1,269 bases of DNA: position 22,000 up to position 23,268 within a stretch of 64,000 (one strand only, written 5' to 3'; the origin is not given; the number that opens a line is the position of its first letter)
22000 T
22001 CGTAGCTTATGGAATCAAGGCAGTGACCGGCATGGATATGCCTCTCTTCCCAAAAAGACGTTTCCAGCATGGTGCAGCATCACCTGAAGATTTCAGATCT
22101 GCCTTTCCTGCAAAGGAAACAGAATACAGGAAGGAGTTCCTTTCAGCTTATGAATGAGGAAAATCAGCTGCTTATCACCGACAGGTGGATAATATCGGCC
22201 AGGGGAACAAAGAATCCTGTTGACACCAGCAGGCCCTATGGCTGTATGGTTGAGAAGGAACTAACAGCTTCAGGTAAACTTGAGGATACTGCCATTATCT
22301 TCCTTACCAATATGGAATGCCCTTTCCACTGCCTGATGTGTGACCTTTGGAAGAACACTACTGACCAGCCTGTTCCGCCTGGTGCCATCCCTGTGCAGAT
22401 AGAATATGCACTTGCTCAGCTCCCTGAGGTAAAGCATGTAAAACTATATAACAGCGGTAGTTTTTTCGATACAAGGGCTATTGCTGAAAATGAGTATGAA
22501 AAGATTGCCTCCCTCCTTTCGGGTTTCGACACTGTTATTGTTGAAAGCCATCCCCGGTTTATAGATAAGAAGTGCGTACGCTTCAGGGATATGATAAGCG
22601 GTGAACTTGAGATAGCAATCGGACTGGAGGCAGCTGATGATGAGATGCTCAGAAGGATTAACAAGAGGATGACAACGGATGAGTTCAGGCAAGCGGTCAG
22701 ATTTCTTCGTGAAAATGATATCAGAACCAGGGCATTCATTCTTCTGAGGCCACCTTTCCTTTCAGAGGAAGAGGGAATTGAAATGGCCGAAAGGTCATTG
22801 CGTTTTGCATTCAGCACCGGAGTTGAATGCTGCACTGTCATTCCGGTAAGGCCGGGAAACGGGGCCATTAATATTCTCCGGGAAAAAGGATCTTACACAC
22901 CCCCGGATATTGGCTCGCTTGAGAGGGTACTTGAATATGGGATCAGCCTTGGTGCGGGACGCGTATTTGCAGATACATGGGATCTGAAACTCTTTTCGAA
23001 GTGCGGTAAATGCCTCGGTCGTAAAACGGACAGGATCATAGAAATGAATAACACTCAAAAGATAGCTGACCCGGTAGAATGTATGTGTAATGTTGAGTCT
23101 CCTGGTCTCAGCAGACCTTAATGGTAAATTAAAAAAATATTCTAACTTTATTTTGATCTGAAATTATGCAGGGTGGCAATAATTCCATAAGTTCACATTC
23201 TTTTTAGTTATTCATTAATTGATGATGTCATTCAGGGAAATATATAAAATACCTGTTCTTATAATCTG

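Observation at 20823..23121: Translationally coupled AsnB-like adenylating enzyme (no glutaminase nucleophile) and RaSEA/TIGR01210-like radical SAM enzyme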

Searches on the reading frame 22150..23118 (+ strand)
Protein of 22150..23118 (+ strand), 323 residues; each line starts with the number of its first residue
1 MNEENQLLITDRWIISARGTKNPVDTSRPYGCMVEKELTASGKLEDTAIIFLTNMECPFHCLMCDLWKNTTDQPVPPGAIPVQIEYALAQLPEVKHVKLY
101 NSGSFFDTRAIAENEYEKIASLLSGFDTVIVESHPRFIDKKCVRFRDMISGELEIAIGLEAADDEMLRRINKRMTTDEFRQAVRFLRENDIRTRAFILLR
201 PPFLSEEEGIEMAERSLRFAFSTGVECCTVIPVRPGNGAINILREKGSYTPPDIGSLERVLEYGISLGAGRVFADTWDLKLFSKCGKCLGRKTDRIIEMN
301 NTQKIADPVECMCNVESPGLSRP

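Call 6: search_protein_families(library=pfam, proteins=[window:22150-23118:+], max_evalue=0.01)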
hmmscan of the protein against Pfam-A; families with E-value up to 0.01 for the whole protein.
window:22150-23118:+ (323 aa): 1 family
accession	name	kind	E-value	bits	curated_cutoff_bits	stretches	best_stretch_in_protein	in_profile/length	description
PF04055.27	Radical_SAM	-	1.4e-08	35.6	29.5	1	57-201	7-152/166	Radical SAM superfamily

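Call 7: search_protein_families(library=ncbifam, proteins=[window:22150-23118:+], max_evalue=0.01)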
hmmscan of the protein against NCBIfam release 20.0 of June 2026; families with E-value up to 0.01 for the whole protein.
window:22150-23118:+ (323 aa): 6 families
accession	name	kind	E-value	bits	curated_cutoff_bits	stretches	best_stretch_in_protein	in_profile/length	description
TIGR01210.1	TIGR01210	equivalog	1e-33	116.9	212.15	1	42-313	10-295/313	archaeosine biosynthesis radical SAM protein RaSEA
TIGR04479.1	bcpD_PhpK_rSAM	subfamily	1e-06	27.4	600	1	155-199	345-389/504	PhpK family radical SAM P-methyltransferase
TIGR02026.1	BchE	equivalog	3.6e-05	22.8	481.35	1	151-197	297-343/497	magnesium-protoporphyrin IX monomethyl ester anaerobic oxidative cyclase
NF040546.1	rSAM_CUAEP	equivalog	0.0037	16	500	1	157-207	279-329/468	CUAEP/CCAEP-tail radical SAM (seleno)protein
TIGR01212.1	TIGR01212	equivalog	0.0059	15.8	180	1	152-215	138-201/302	tRNA modification radical SAM protein MnmL/YtqA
TIGR04367.1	HpnR_B12_rSAM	equivalog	0.0096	14.5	650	0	155-194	289-328/490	hopanoid C-3 methylase HpnR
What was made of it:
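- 22150..23121 (+): RaSEA-like radical SAM enzyme (323 aa). TIGR01210 scores 116.9 bits (cutoff 212.15) over residues 42-313 against model positions 10-295 of 313 (call 7).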

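Call 9: search_solved_structures(query=window:22150-23118:+, max_evalue=1, show_alignments=2)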
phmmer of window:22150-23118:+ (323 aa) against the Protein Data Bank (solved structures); distinct sequences matched with E-value up to 1: 2.
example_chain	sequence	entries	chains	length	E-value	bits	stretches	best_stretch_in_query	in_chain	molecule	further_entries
5fgo_A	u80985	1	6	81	0.21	14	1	90-150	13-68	CG1507-PB, isoform B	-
9p2u_A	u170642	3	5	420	0.51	12.8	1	123-190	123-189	Radical S-adenosylmethionine methyltransferase NocN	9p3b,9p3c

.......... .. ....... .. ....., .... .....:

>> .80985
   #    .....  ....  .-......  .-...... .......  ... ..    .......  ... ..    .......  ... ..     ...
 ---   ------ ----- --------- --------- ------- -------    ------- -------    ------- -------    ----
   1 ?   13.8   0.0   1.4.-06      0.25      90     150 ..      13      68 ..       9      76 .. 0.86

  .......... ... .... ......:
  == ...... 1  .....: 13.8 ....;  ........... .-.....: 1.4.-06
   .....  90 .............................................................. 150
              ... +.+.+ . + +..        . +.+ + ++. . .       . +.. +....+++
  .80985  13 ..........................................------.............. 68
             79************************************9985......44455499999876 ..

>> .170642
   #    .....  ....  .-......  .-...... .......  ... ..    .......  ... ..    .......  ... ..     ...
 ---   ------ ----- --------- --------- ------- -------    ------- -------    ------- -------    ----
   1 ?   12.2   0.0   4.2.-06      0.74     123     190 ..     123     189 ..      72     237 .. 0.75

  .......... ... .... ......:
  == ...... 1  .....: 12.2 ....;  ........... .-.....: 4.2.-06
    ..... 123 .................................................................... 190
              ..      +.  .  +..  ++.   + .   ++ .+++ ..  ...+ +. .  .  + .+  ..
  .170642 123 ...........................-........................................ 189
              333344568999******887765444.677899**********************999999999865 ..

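Call 11: find_homologous_proteins(query=window:22150-23118:+)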
Query window:22150-23118:+ (323 aa): 7747 proteins with E <= 0.001 among 8000 candidates; the best 120 are listed.
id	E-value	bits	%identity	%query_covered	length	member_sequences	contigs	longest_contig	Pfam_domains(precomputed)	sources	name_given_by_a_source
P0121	1.2e-217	739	100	100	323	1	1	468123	PF04055.28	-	-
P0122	5.8e-161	553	76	98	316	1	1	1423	PF04055.28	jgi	-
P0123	7.3e-152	523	73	97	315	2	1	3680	-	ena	-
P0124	6.0e-142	491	67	97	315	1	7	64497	-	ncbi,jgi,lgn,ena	jgi:hypothetical protein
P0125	1.4e-139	483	67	97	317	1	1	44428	PF04055.28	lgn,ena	-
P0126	1.5e-139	483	66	97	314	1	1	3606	PF04055.28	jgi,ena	jgi:hypothetical protein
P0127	3.4e-139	482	67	97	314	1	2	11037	-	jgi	jgi:archaeosine synthase beta-subunit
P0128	3.7e-139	481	66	97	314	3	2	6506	PF04055.28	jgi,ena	-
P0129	1.7e-138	479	66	97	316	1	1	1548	-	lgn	-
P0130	1.9e-138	479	66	97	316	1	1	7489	PF04055.28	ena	-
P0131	2.7e-138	479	67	94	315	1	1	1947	PF04055.28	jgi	jgi:radical SAM enzyme (TIGR01210 family)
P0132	2.7e-138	479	66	97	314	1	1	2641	PF04055.28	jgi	jgi:archaeosine synthase beta-subunit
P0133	3.3e-138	478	66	97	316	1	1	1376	PF04055.28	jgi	jgi:hypothetical protein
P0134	3.3e-138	478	65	97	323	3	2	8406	PF04055.28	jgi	jgi:hypothetical protein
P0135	3.8e-138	478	65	98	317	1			PF04055.28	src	-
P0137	6.6e-138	477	66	97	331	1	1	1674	PF04055.28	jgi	jgi:radical SAM enzyme (TIGR01210 family)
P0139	7.9e-138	477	65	97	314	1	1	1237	PF04055.28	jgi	jgi:radical SAM enzyme (TIGR01210 family)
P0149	3.4e-137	475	67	95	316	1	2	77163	PF04055.28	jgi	jgi:radical SAM enzyme (TIGR01210 family)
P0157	8.0e-137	474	66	95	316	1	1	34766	PF04055.28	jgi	jgi:radical SAM enzyme (TIGR01210 family)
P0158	9.3e-137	474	65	98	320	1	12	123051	PF04055.28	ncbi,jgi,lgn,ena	jgi:radical SAM enzyme (TIGR01210 family)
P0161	1.5e-136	473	67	97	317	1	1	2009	PF04055.28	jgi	jgi:radical SAM enzyme (TIGR01210 family)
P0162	1.7e-136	473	66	97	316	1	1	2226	PF04055.28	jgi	jgi:radical SAM enzyme (TIGR01210 family)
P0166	2.6e-136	472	64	98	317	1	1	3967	-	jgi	jgi:radical SAM enzyme (TIGR01210 family)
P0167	2.6e-136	472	65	97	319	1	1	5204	PF04055.28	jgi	jgi:radical SAM enzyme (TIGR01210 family)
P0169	3.4e-136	472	64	98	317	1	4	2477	-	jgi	jgi:radical SAM enzyme (TIGR01210 family)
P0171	3.5e-136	472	64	98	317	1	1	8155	-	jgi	jgi:radical SAM enzyme (TIGR01210 family)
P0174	4.0e-136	471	65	98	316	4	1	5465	PF04055.28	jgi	jgi:radical SAM enzyme (TIGR01210 family)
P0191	1.3e-135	470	64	98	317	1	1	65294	-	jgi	jgi:radical SAM enzyme (TIGR01210 family)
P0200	3.0e-135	469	65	97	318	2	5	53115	PF04055.28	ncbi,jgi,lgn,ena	jgi:radical SAM enzyme (TIGR01210 family)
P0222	1.8e-134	466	64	97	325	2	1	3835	PF04055.28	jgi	jgi:radical SAM enzyme (TIGR01210 family)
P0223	2.0e-134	466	65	95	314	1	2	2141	-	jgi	jgi:radical SAM enzyme (TIGR01210 family)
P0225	2.3e-134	466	65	96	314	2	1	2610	-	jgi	jgi:radical SAM enzyme (TIGR01210 family)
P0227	2.4e-134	466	63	97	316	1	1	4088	PF04055.28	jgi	jgi:radical SAM enzyme (TIGR01210 family)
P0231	3.2e-134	465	64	97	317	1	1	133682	PF04055.28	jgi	jgi:radical SAM enzyme (TIGR01210 family)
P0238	4.7e-134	465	64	97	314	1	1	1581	PF04055.28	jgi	jgi:radical SAM enzyme (TIGR01210 family)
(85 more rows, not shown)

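Call 32: search_solved_structures(query=A3, max_evalue=1, show_alignments=2)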
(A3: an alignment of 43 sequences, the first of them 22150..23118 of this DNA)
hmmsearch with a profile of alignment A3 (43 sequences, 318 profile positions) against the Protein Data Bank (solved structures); distinct sequences matched with E-value up to 1: 2.
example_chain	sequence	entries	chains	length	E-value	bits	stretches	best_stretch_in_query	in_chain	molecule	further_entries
5fgo_A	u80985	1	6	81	0.57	12.2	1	90-150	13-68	CG1507-PB, isoform B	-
2d9g_A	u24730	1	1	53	0.86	11.7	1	46-73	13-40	YY1-associated factor 2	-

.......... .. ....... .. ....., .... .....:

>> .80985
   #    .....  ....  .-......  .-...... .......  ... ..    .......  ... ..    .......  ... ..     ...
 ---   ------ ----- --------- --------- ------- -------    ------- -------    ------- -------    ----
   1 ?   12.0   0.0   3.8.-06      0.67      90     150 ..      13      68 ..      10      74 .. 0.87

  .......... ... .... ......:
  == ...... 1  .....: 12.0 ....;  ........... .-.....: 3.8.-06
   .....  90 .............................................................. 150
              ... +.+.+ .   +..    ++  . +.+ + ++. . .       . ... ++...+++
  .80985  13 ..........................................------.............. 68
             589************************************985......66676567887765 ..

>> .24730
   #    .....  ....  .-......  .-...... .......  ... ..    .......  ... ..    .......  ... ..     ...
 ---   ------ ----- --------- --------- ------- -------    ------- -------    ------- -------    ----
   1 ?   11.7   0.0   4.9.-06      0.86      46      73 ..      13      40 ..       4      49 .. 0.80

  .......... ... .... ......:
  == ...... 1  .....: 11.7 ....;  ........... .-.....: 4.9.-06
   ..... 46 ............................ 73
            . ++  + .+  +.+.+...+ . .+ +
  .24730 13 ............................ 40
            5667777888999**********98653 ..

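Call 40: predict_structure(alignment_id=A3)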
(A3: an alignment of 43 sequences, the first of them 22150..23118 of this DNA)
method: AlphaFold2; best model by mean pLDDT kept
length: 323 residues; sequences in the alignment: 43
mean_pLDDT: 92.4   pTM: 0.89
mean pLDDT of the five models: 92.4, 91.1, 90.5, 89.1, 86.5
residues with pLDDT >= 90: 275; 70-90: 31; 50-70: 4; < 50: 13
segments of 3 or more residues with pLDDT < 50: 1-5, 316-323
pLDDT, mean of each block of 10 residues (from residue 1): 61 91 95 95 97 92 90 94 98 97 93 97 98 97 97 97 96 97 98 97 95 99 98 90 92 95 98 94 90 97 95 54 37
secondary structure, 60 per line:
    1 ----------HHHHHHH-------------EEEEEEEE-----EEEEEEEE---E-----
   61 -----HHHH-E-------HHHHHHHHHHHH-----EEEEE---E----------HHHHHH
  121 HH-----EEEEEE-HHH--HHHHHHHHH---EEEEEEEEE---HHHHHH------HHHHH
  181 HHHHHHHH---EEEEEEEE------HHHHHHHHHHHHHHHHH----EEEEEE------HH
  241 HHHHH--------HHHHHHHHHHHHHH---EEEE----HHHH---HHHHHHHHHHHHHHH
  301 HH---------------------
elements in order: H11-17 E31-38 E44-51 H66-69 H79-90 E96-100 H115-122 E128-133 H140-148 E152-160 H164-169 H176-188 E192-199 H206-222 E227-232 H239-245 H254-267 E271-274 H279-282 H286-302

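Call 43: fold_search(model_id=the predicted structure, library=pdb)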
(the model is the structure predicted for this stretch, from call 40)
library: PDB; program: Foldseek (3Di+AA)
matches with E <= 10: 1765; with E <= 0.001: 65
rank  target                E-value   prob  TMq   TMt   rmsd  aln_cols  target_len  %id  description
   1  9a6d_A                5.8e-08  1.00  0.44  0.34   6.1       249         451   13  Integrative model of MTAB-YVFG by crosslinking MS and deep learning (released 2024-09-18)
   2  9ccb                  6.5e-08  1.00  0.51  0.41   8.6       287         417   13  X-ray crystal structure of methyl-coenzyme M reductase glutamine methylase (MgmA) from Methanothermobacter marburgensis  (released 2025-01-01)
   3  6fd2_A                1.9e-07  1.00  0.44  0.33  10.2       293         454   15  Radical SAM 1,2-diol dehydratase AprD4 in complex with its substrate paromamine (released 2018-01-17)
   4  8fo0                  2.0e-07  1.00  0.52  0.66   5.6       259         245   14  The structure of a crystallizable variant of E. coli pyruvate formate-lyase activating enzyme bound to a partially cleav (released 2023-05-24)
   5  8ptx_C                3.3e-07  1.00  0.50  0.32   5.3       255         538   14  Cryo-EM structure of human Elp123 in complex with tRNA, acetyl-CoA, 5'-deoxyadenosine and methionine (released 2024-04-17)
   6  4jc0_A                9.2e-07  1.00  0.48  0.38   4.7       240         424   14  Crystal structure of Thermotoga maritima holo RimO in complex with pentasulfide, Northeast Structural Genomics Consort (released 2013-04-10)
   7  8pty_C                1.0e-06  1.00  0.51  0.39   4.7       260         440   14  Cryo-EM structure of human Elp123 in complex with 5'-deoxyadenosine and methionine (released 2024-04-17)
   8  8avg_C                1.1e-06  1.00  0.49  0.38   5.3       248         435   15  Cryo-EM structure of mouse Elp123 with bound SAM (released 2022-12-07)
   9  7mjv_A                1.2e-06  1.00  0.46  0.35   5.4       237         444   15  MiaB in the complex with s-adenosylmethionine and RNA (released 2021-09-15)
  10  3c8f                  1.3e-06  1.00  0.51  0.65   5.3       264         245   14  4Fe-4S-Pyruvate formate-lyase Activating Enzyme with partially disordered AdoMet (released 2008-10-28)
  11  7mjw_A                1.3e-06  1.00  0.46  0.35   5.9       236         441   14  Methylated MiaB in the complex with 5'-deoxyadenosine, methionine and RNA (released 2021-09-15)
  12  7mjx_A                1.3e-06  1.00  0.43  0.33   6.8       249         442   14  MiaB in the complex with 5'-deoxyadenosine, methionine and RNA (released 2021-09-15)
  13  6fd2_B                1.5e-06  1.00  0.45  0.33   4.2       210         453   18  Radical SAM 1,2-diol dehydratase AprD4 in complex with its substrate paromamine (released 2018-01-17)
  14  9n1c                  1.5e-06  1.00  0.49  0.27   4.5       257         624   12  Crystal structure of CysS from Corallococcus sp. CA054B with 5'-deoxyadenosine, methionine, and pantetheinylated 3-ethox (released 2026-01-28)
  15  5exk_E                1.7e-06  1.00  0.51  0.54   6.2       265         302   12  Crystal structure of M. tuberculosis lipoyl synthase with 6-thiooctanoyl peptide intermediate (released 2016-08-10)
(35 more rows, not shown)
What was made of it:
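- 22150..23121 (+): The AF2 model has pLDDT 92.4 and a radical SAM barrel (calls 40, 43).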

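Call 67: search_protein_representatives(protein=window:22150-23118:+)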
Query: 323 residues. Proteins with E-value up to 0.001 (for the whole library): 1911; up to 1e-10: 1089; up to 1e-30: 314. The best 150 are listed.
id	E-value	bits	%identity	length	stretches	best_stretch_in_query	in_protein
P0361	1.1e-119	415.8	57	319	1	1-315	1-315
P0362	9.3e-97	340.5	50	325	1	10-319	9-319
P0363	6.0e-95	334.5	51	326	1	11-312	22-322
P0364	9.4e-94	330.6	49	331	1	10-308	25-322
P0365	1.3e-92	326.8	50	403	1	10-316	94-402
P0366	5.9e-89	314.9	50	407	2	8-150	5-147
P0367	4.3e-87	308.7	48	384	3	151-314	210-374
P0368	4.4e-87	308.7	46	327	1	10-312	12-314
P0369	5.7e-86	305.1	49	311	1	15-315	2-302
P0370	1.1e-85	304.1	45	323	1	4-312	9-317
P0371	1.1e-81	291.0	47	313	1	10-312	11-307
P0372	2.3e-81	289.9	48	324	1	11-312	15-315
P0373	6.1e-81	288.5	44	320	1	12-316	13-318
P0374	2.4e-80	286.6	62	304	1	8-211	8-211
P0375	6.5e-78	278.6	43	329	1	11-312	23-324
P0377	4.2e-77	275.9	48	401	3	95-267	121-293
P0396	2.9e-68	246.9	45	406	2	12-150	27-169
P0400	5.3e-67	242.7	39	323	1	8-311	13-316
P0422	3.7e-61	223.5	41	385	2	94-312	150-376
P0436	1.3e-58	215.2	35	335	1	9-313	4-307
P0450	2.6e-56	207.6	36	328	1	17-312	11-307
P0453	2.8e-55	204.2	33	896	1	10-315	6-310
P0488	1.2e-50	189.0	34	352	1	11-314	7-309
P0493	7.0e-50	186.5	34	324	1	15-310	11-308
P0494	8.8e-50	186.2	32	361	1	15-315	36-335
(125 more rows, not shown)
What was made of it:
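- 22150..23121 (+): There are 314 clusters at 50% identity with E<=1e-30 (call 67).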

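Call 69: search_protein_families(library=pfam, proteins=[P0453, P0365, P0366, P0367, P0377, P0396, P0422], max_evalue=0.001)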
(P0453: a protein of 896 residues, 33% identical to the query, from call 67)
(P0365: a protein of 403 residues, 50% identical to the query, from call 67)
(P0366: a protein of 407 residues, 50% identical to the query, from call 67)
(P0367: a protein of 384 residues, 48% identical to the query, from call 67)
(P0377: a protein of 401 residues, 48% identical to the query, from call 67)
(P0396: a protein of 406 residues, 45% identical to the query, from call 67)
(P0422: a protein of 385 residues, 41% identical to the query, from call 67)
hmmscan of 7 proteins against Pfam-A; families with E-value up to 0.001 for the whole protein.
P0453 (896 aa): 3 families
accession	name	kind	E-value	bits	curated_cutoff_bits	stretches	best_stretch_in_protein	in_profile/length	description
PF13517.12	FG-GAP_3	-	2.6e-40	137.3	26.9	5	467-528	1-61/61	FG-GAP-like repeat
PF01839.29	FG-GAP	-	1.3e-11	44.5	22.1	0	511-530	3-22/37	FG-GAP repeat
PF07593.17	UnbV_ASPIC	-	3.7e-09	36.8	23.4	1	843-883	19-59/68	ASPIC and UnbV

P0365 (403 aa): 1 family
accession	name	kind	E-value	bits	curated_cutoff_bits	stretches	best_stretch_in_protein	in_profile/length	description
PF04055.27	Radical_SAM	-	0.00011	22.8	29.5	1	139-285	5-150/166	Radical SAM superfamily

P0366 (407 aa): 1 family
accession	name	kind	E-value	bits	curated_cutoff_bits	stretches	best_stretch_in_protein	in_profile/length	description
PF04055.27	Radical_SAM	-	9.7e-07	29.5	29.5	0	242-295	105-158/166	Radical SAM superfamily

P0367 (384 aa): 0 families

P0377 (401 aa): 1 family
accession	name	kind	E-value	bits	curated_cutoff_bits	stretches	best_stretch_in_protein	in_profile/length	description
PF04055.27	Radical_SAM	-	0.00011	22.9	29.5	0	57-232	7-156/166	Radical SAM superfamily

P0396 (406 aa): 1 family
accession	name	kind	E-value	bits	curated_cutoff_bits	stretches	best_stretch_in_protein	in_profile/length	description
PF04055.27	Radical_SAM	-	0.0001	23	29.5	0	70-103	5-41/166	Radical SAM superfamily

P0422 (385 aa): 1 family
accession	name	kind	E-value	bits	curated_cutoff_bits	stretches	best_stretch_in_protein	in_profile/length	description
PF04055.27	Radical_SAM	-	8e-05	23.3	29.5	0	184-272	79-158/166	Radical SAM superfamily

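Call 70: find_encoding_contigs(protein=P0453, flank=10000, max_places=3)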
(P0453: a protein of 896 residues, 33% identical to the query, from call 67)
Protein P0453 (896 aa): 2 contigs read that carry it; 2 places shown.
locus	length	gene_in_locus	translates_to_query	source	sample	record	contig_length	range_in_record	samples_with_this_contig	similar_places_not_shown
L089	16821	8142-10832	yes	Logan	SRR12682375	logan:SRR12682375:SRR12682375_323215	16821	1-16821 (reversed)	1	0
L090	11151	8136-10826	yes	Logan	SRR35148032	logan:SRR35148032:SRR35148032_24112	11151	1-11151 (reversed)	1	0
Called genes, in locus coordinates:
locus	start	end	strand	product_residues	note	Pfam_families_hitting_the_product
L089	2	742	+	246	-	?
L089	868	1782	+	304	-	PF17792:ThiD2, PF02581:TMP-TENI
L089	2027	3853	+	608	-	PF00526:Dicty_CTDC, PF24269:DUF7467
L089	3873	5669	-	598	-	PF06418:CTP_synth_N, PF00117:GATase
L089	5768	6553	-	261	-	PF02348:CTP_transf_3, PF12804:NTP_transf_3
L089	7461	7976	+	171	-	PF02643:DUF192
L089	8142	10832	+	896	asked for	PF01839:FG-GAP (faint), PF13517:FG-GAP_3, PF07593:UnbV_ASPIC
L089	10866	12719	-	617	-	PF25145:NfeD1b_N (faint), PF01343:Peptidase_S49, PF00574:CLP_protease (faint), PF01972:SDH_protease (faint), PF01343:Peptidase_S49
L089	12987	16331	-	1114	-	-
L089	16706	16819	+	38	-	?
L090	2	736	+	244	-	?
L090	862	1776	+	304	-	PF17792:ThiD2, PF02581:TMP-TENI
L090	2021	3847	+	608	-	PF00526:Dicty_CTDC, PF24269:DUF7467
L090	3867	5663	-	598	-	PF06418:CTP_synth_N, PF00117:GATase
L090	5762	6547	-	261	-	PF02348:CTP_transf_3, PF12804:NTP_transf_3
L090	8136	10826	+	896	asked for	PF01839:FG-GAP (faint), PF13517:FG-GAP_3, PF07593:UnbV_ASPIC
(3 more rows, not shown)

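Call 73: find_encoding_contigs(protein=P0436, flank=8000, max_places=2)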
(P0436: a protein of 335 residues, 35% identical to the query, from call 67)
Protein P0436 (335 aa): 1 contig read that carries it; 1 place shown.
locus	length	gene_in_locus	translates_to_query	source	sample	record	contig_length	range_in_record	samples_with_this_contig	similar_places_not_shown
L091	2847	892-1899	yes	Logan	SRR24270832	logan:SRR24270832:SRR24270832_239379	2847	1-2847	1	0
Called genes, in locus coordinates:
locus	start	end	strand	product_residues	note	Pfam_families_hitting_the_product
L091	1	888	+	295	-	?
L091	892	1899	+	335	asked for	-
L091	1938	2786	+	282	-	PF01135:PCMT (faint), PF01209:Ubie_methyltran, PF02353:CMAS (weak), PF13489:Methyltransf_23 (weak), PF08241:Methyltransf_11, PF08242:Methyltransf_12, PF13649:Methyltransf_25, PF13847:Methyltransf_31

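Call 74: find_encoding_contigs(protein=P0494, flank=8000, max_places=2)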
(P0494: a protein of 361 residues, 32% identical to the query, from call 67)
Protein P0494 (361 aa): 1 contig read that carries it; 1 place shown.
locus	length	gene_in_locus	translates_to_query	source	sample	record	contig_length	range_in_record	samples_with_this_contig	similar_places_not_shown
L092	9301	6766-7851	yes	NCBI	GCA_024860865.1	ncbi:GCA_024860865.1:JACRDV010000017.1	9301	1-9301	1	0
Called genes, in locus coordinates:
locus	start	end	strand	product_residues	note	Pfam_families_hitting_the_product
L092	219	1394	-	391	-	PF07282:Cas12f1-like_TNB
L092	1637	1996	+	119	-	PF04475:DUF555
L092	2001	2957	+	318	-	PF00294:PfkB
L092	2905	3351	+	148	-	PF01467:CTP_transf_like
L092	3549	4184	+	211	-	-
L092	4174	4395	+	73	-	-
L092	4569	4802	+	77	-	PF04014:MazE_antitoxin (weak)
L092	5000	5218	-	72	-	PF21748:UPF0150 (weak), PF15919:HicB_lk_antitox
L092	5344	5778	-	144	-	PF25929:DUF7974 (faint), PF12690:BsuPI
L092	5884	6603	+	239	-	PF02592:Vut_1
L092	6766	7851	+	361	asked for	-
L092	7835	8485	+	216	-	PF17884:DUF5591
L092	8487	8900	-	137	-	-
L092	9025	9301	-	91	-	PF00885:DMRL_synthase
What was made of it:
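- Some relatives sit beside ArcS-like and Vut_1 genes (call 74).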
